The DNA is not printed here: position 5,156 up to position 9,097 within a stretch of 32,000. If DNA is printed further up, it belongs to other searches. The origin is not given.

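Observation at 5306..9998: Translationally coupled metallophosphoesterase plus 1213-aa orphan protein: candidate two-gene conflict/defence module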

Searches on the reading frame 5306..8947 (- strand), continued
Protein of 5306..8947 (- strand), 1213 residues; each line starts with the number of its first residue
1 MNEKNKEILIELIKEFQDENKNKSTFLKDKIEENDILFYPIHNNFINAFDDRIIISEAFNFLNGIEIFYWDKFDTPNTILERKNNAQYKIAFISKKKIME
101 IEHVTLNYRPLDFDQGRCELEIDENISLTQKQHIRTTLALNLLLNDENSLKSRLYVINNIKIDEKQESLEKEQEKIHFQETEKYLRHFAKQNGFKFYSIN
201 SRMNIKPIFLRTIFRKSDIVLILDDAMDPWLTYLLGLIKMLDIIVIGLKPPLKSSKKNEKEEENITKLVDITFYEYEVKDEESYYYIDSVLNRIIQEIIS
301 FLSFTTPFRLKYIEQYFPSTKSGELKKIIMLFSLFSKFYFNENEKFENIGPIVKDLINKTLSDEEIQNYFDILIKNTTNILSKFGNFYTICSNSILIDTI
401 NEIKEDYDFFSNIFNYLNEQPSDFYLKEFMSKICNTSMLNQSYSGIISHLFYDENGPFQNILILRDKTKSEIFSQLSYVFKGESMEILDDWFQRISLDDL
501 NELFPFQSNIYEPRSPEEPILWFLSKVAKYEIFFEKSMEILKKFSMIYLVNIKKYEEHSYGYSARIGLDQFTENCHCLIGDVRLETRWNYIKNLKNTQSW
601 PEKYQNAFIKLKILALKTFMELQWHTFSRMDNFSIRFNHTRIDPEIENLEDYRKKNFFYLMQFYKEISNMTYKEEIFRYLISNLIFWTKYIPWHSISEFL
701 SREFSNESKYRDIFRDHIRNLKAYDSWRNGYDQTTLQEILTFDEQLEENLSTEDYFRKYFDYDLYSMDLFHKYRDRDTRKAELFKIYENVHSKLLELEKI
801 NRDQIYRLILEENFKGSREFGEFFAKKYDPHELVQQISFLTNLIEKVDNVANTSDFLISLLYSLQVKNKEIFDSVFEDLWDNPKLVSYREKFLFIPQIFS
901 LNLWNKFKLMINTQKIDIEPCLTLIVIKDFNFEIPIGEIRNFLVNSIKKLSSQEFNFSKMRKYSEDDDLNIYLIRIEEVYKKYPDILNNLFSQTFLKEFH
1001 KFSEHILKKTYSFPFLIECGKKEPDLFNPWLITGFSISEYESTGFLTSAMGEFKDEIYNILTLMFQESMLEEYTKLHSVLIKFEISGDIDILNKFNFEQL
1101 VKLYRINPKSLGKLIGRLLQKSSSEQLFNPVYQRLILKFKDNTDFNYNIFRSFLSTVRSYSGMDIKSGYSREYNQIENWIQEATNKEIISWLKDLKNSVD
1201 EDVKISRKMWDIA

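Call 57: fold_search(model_id=the predicted structure, library=pdb)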
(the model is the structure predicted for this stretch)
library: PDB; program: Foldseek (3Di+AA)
matches with E <= 10: 889; with E <= 0.001: 62
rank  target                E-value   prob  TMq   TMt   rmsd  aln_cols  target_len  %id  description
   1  6tvo_A                2.7e-06  1.00  0.18  0.20  23.8      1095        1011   11  Human CRM1-RanGTP in complex with Leptomycin B (released 2020-07-08)
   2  5dlq_B                7.0e-06  1.00  0.15  0.16  22.6      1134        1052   12  Crystal structure of RanGTP-Exportin 4-eIF5A complex (released 2016-06-22)
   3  7z8v_D                1.0e-05  1.00  0.17  0.18  25.9      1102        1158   11  CAND1-SCF-SKP2 (SKP1deldel) CAND1 engaged SCF rocked (released 2023-04-19)
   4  7abh_u                1.3e-05  1.00  0.18  0.21  26.1      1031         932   11  Human pre-Bact-2 spliceosome (SF3b/U2 snRNP portion) (released 2020-12-09)
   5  9hfl_A                2.1e-05  1.00  0.16  0.17  23.8      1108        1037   10  Cryo-EM structure of the human snRNA export complex comprising CBC-PHAX-CRM1-RanGTP and capped-RNA (released 2025-07-16)
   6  4c0p_A                2.6e-05  1.00  0.13  0.16  24.7      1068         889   11  Unliganded Transportin 3 (released 2014-01-22)
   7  8cmk_B                3.7e-05  1.00  0.13  0.16  22.1       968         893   11  Transportin-3 TNPO3 in complex with RSY region of CIRBP (released 2024-03-06)
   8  8qyz_F                4.2e-05  1.00  0.16  0.17  24.8      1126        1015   12  Crystal structure of hiNES2 in complex with Xpo1 and RanGTP (released 2024-11-06)
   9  6ahd_1                5.1e-05  1.00  0.16  0.18  27.0      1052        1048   11  The Cryo-EM Structure of Human Pre-catalytic Spliceosome (B complex) at 3.8 angstrom resolution (released 2018-11-14)
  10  3gjx_A                5.1e-05  1.00  0.14  0.15  23.4      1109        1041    9  Crystal Structure of the Nuclear Export Complex CRM1-Snurportin1-RanGTP (released 2009-05-26)
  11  7z8t_D                6.0e-05  1.00  0.17  0.18  25.8      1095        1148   12  CAND1-SCF-SKP2 CAND1 engaged SCF rocked (released 2023-04-19)
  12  8i0p_1                6.0e-05  1.00  0.15  0.17  35.6      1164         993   10  The cryo-EM structure of human pre-Bact complex (released 2024-07-31)
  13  7z8r_D                6.0e-05  1.00  0.15  0.15  27.8      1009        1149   10  CAND1-CUL1-RBX1 (released 2023-04-19)
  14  7zbz_D                6.8e-05  1.00  0.17  0.18  25.7      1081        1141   12  CAND1 delhairpin-SCF-SKP2 CAND1 partly engaged SCF partly rocked (released 2023-04-19)
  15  6ah0_1                7.4e-05  1.00  0.17  0.19  27.3      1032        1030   10  The Cryo-EM Structure of the Precusor of Human Pre-catalytic Spliceosome (pre-B complex) (released 2018-11-14)
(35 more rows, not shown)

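Call 59: search_protein_families(library=pfam, proteins=[L003:3626-4552:+, L003:4598-4987:+, L003:8418-10376:+, L003:317-1153:+, L005:8620-9627:+, L005:13381-14163:-, L005:7808-8308:+, L005:6966-7751:+, L006:8286-9896:+, L006:15251-16633:+], max_evalue=0.05)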
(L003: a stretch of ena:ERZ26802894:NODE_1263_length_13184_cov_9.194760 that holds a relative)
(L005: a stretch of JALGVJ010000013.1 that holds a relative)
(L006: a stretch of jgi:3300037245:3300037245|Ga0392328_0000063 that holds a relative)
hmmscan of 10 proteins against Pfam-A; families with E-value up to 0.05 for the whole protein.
L003:3626-4552:+ (308 aa): 0 families

L003:4598-4987:+ (129 aa): 1 family
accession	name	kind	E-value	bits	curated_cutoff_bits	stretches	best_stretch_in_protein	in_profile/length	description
PF01909.29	NTP_transf_2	-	0.00016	22.4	21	1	24-55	7-36/93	Nucleotidyltransferase domain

L003:8418-10376:+ (652 aa): 2 families
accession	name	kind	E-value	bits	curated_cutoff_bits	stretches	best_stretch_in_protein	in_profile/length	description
PF08378.17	NERD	-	0.00027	21.8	22.1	1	464-554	1-94/111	Nuclease-related domain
PF09002.17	Card1_endonuc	-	0.03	14.3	26.4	0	490-542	35-92/136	Card1-like, endonuclease domain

L003:317-1153:+ (278 aa): 2 families
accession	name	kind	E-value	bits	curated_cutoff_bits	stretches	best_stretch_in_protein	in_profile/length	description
PF18144.7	SMODS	-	0.0029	18.3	26.5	1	6-123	5-131/164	Second Messenger Oligonucleotide or Dinucleotide Synthetase domain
PF16526.10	CLZ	-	0.043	14.7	26.7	0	150-194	13-57/71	C-terminal leucine zipper domain of cyclic nucleotide-gated channels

L005:8620-9627:+ (335 aa): 16 families
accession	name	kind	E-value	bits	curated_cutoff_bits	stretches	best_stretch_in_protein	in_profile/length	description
PF00037.32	Fer4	-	8.2e-18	63.9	21.1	4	20-42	2-24/24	4Fe-4S binding domain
PF12838.12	Fer4_7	-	5.3e-16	59.3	27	2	25-82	1-52/52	4Fe-4S dicluster domain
PF13187.11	Fer4_9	-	6.8e-10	39.3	27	2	25-82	1-51/52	4Fe-4S dicluster domain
PF14697.11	Fer4_21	-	3.8e-09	37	35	2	20-43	35-59/59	4Fe-4S dicluster domain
PF13183.11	Fer4_8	-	2.1e-08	35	27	2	23-81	2-67/68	4Fe-4S dicluster domain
PF13484.11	Fer4_16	-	2.9e-08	34.8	30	2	67-127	1-62/66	4Fe-4S double cluster binding domain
PF12837.12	Fer4_6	-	3.4e-08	33.5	25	1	20-41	3-24/24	4Fe-4S binding domain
PF13237.11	Fer4_10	-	7.2e-07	29.5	25.5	2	19-41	2-26/53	4Fe-4S dicluster domain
PF25160.1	LdpA_Fe-S-bd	-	1.7e-06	28.1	27.6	2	171-224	4-45/49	LdpA Fe-S cluster-binding domain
PF12797.12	Fer4_2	-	4.9e-06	26.6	24.5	1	19-38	3-22/22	4Fe-4S binding domain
PF13534.11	Fer4_17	-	0.00067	20.6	22.2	1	10-39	29-59/61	4Fe-4S dicluster domain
PF12798.12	Fer4_3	-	0.0031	18.7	27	0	26-40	1-15/15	4Fe-4S binding domain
PF12800.12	Fer4_4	-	0.0054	17.4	24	0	25-38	3-16/17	4Fe-4S binding domain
PF06705.16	SF-assemblin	-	0.013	15.3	30.6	1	250-332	50-130/247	SF-assemblin/beta giardin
PF08938.16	HBS1_N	-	0.014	16.2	26.4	1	279-322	7-51/78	HBS1 N-terminus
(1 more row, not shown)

L005:13381-14163:- (260 aa): 0 families

L005:7808-8308:+ (166 aa): 1 family
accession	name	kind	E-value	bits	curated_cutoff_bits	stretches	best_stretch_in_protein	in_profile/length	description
PF06262.17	Zincin_1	-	0.006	17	22.4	1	56-101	50-93/97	Zincin-like metallopeptidase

L005:6966-7751:+ (261 aa): 17 families
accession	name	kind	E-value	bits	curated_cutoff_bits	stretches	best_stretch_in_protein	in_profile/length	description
PF12840.13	HTH_20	-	5.4e-10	39.5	27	1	22-70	1-50/51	Helix-turn-helix domain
PF01022.26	HTH_5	-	1.5e-08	34.8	22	1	24-70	1-47/47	Bacterial regulatory protein, arsR family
PF25213.1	HVO_A0261_N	-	1.4e-05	25.3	35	1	23-72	9-58/86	HVO_A0261 N-terminal domain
PF25212.1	HVO_A0114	-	2.2e-05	24.6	27.6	1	18-75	16-73/84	HVO_A0114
PF08279.18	HTH_11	-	2.9e-05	24.3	25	1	27-76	2-51/55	HTH domain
PF12802.13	MarR_2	-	4.9e-05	23.8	27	1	29-74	9-56/61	MarR family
PF14394.12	DUF4423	-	0.00038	20.7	30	1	6-94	3-89/165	Domain of unknown function (DUF4423)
PF13412.12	HTH_24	-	0.0009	19.2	21.9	1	39-69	18-48/48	Winged helix-turn-helix DNA-binding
PF01047.28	MarR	-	0.0011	19.2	24.6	1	38-71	17-50/59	MarR family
PF01638.23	HxlR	-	0.0053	17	20.8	1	29-79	9-60/91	HxlR-like helix-turn-helix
PF21538.2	Med15_M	-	0.009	16.6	24.2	0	8-56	33-80/110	ARC105/Med15 mediator subunit central domain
PF11221.13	Med21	-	0.0095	16.7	37.3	1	138-174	104-140/144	Subunit 21 of Mediator complex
PF01978.25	TrmB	-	0.01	16.1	25.6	1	34-81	18-63/68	Sugar-specific transcriptional regulator TrmB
PF07303.18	Occludin_ELL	-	0.034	15.3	31.2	1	109-194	6-88/101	Occludin homology domain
PF01475.25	FUR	-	0.035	14.7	23.1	0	45-84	31-75/121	Ferric uptake regulator family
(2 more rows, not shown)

L006:8286-9896:+ (536 aa): 0 families

L006:15251-16633:+ (460 aa): 1 family
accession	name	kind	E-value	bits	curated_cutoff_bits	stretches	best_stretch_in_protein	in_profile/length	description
PF23226.1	Exo_endo_phos_PGAP2IP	-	0.012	15.3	27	1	256-370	49-169/239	PGAP2IP, C-terminal nuclease-like domain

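Call 65: search_protein_families(library=padloc, proteins=[L003:317-1153:+, L003:1515-3479:-, L003:3626-4552:+, L003:4598-4987:+, L003:8418-10376:+, L006:60-1274:+, L006:1264-1959:+, L006:3945-6719:+, L006:8286-9896:+, L006:15251-16633:+], max_evalue=0.001)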
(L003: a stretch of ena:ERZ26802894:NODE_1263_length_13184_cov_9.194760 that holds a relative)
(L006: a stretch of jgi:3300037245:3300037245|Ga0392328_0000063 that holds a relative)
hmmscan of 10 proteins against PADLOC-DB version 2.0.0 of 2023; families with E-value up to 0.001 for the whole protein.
L003:317-1153:+ (278 aa): 19 families
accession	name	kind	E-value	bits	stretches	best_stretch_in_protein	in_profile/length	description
PDLC00823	Cyclase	-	3.4e-23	80.7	1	4-239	5-223/285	oligonucleotide-cyclase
PDLC00769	Cyclase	-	1.4e-17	62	2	120-211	108-195/261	oligonucleotide-cyclase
PDLC00803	Cyclase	-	2e-15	55.1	1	4-229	3-202/253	oligonucleotide-cyclase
PDLC00809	Cyclase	-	6.7e-13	46.9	1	16-236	16-229/295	oligonucleotide-cyclase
PDLC00802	Cyclase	-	9.3e-13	46.1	1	131-236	163-262/332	oligonucleotide-cyclase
PDLC00786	Cyclase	-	6.9e-11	40.1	1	123-221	120-213/293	oligonucleotide-cyclase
PDLC00776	Cyclase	-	3.4e-10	37.8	1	160-214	144-198/287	oligonucleotide-cyclase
PDLC00820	Cyclase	-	7.8e-10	36.5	1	5-236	4-224/324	oligonucleotide-cyclase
PDLC00814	Cyclase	-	6.2e-09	33.6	1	47-214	52-207/295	oligonucleotide-cyclase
PDLC00810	Cyclase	-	1.9e-07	28.9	1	50-214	53-206/335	oligonucleotide-cyclase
PDLC00792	Cyclase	-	2.5e-07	28.4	1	48-223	50-213/236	oligonucleotide-cyclase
PDLC00796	Cyclase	-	6.1e-07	27.1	1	12-214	11-202/432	oligonucleotide-cyclase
PDLC00805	Cyclase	-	8.1e-07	26.8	1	114-217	143-230/314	oligonucleotide-cyclase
PDLC00808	Cyclase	-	8.9e-07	26.5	1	42-228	50-233/325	oligonucleotide-cyclase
PDLC00779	Cyclase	-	1.1e-06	26.2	1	128-240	137-240/345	oligonucleotide-cyclase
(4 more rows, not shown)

L003:1515-3479:- (654 aa): 85 families (the best 25 are shown)
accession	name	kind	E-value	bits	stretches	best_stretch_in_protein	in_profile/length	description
PDLC02979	AriA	-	1.1e-27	95.8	1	4-405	3-373/373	-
PDLC02358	Old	-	1.8e-25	87.8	2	357-527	280-449/578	Old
PDLC00271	PtuA1|PtuA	-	1.9e-21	75.1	2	318-422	228-339/421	AAA ATPase domain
PDLC00278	PtuA1|PtuA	-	1.1e-20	72.3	2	304-421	225-343/436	AAA ATPase domain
PDLC04135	mad3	-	5.5e-19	66.9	1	4-435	2-359/374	mads_3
PDLC02980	AriA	-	1.5e-18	65.8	2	261-406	157-304/304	-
PDLC00277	PtuA1|PtuA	-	3.3e-18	64.1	2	265-418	184-341/423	AAA ATPase domain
PDLC02913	ATPase_I-A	-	7.4e-18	62.9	2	265-422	267-422/508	-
PDLC00070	GajA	-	7.7e-18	62.4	2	3-43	2-42/596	AAA ATPase domain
PDLC02335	AbiLi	-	9.3e-18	62.4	1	4-415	50-250/326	AbiLi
PDLC04175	HEC-01A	-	1.7e-17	61.5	2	3-105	5-100/363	-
PDLC00299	PtuA1|PtuA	-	1e-16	59.1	2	254-430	263-446/535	AAA ATPase domain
PDLC03878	NsnB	-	4.2e-16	57.7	1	4-406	2-282/345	-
PDLC04178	HEC-01A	-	5.3e-16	56.7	2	2-104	7-107/399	-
PDLC00298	PtuA1|PtuA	-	1.8e-15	55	2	310-417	224-337/423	AAA ATPase domain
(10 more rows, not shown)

L003:3626-4552:+ (308 aa): 0 families

L003:4598-4987:+ (129 aa): 0 families

L003:8418-10376:+ (652 aa): 0 families

L006:60-1274:+ (404 aa): 3 families
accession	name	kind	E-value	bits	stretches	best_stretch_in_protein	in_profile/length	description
PDLC02662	DndC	-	2.2e-07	28.2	0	160-261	153-229/481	DndC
PDLC02661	DndC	-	7.3e-07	26.5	0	155-259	144-224/468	DndC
PDLC02510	BrxP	-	0.00099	15.4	0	12-49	115-156/779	BrxP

L006:1264-1959:+ (231 aa): 0 families

L006:3945-6719:+ (924 aa): 0 families

L006:8286-9896:+ (536 aa): 0 families

L006:15251-16633:+ (460 aa): 0 families

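Call 66: search_protein_families(library=padloc, proteins=[P0006, P0005], max_evalue=0.001)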
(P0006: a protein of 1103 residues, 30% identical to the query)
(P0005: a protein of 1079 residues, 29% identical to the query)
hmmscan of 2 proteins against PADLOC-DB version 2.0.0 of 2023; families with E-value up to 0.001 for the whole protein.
P0006 (1103 aa): 0 families

P0005 (1079 aa): 0 families

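Call 69: search_solved_structures(query=A5, max_evalue=10, show_alignments=3)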
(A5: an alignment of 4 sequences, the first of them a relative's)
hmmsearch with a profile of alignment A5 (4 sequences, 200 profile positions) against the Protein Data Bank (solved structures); distinct sequences matched with E-value up to 10: 0.
